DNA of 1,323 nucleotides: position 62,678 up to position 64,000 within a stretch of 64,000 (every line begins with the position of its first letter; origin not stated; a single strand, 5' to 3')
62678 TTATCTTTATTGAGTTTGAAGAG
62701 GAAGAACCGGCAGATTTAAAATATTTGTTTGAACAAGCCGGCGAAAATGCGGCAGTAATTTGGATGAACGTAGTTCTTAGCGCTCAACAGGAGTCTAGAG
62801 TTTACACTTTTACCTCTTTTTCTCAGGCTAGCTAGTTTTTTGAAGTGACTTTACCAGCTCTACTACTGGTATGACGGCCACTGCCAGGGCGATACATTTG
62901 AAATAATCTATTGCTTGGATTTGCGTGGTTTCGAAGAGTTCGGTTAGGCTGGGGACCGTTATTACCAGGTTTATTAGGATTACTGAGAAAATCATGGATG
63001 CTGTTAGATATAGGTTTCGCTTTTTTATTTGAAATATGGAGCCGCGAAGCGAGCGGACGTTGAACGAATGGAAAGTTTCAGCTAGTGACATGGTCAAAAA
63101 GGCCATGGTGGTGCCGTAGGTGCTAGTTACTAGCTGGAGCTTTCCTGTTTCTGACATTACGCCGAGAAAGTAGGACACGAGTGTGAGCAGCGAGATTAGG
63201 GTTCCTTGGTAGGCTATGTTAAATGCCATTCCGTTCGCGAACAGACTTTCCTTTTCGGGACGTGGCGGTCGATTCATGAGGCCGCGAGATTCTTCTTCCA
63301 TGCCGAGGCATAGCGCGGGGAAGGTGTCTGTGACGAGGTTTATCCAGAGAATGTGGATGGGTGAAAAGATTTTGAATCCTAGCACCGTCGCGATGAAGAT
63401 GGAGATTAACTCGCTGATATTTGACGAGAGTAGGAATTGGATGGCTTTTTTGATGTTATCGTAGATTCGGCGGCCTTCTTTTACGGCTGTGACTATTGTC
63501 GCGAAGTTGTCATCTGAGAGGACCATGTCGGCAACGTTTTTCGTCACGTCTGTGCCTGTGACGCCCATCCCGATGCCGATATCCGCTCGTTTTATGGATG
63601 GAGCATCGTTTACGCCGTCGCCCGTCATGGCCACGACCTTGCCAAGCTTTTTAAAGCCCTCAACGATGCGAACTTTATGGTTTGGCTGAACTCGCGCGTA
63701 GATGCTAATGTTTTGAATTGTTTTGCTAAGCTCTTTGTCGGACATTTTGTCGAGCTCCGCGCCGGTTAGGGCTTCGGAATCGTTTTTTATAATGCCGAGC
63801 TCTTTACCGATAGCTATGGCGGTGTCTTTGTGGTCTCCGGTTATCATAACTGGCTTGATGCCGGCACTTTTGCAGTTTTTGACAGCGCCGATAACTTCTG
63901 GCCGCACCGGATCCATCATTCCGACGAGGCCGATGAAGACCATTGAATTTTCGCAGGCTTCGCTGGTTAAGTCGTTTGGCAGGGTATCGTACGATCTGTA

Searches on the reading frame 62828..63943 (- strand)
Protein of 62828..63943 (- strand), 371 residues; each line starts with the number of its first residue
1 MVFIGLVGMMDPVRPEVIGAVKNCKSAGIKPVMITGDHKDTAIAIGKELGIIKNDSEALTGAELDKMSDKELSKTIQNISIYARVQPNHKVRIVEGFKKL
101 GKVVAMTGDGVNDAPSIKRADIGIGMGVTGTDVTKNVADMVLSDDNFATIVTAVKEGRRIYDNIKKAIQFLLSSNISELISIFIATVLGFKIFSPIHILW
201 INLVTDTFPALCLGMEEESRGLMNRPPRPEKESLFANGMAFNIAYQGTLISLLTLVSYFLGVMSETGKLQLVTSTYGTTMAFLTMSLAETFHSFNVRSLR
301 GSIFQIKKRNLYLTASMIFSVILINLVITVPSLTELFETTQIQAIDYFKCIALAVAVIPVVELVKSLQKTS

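Call 14: search_protein_families(library=pfam, proteins=[window:62828-63943:-], max_evalue=0.00001)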
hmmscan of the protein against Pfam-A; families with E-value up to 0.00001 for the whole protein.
window:62828-63943:- (371 aa): 2 families
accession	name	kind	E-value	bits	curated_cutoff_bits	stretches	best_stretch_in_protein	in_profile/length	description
PF00689.26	Cation_ATPase_C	-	1.1e-48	165.7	27.3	1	192-366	3-174/175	Cation transporting ATPase, C-terminus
PF00702.32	Hydrolase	-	3.1e-14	54.2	26.4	1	8-121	92-191/191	haloacid dehalogenase-like hydrolase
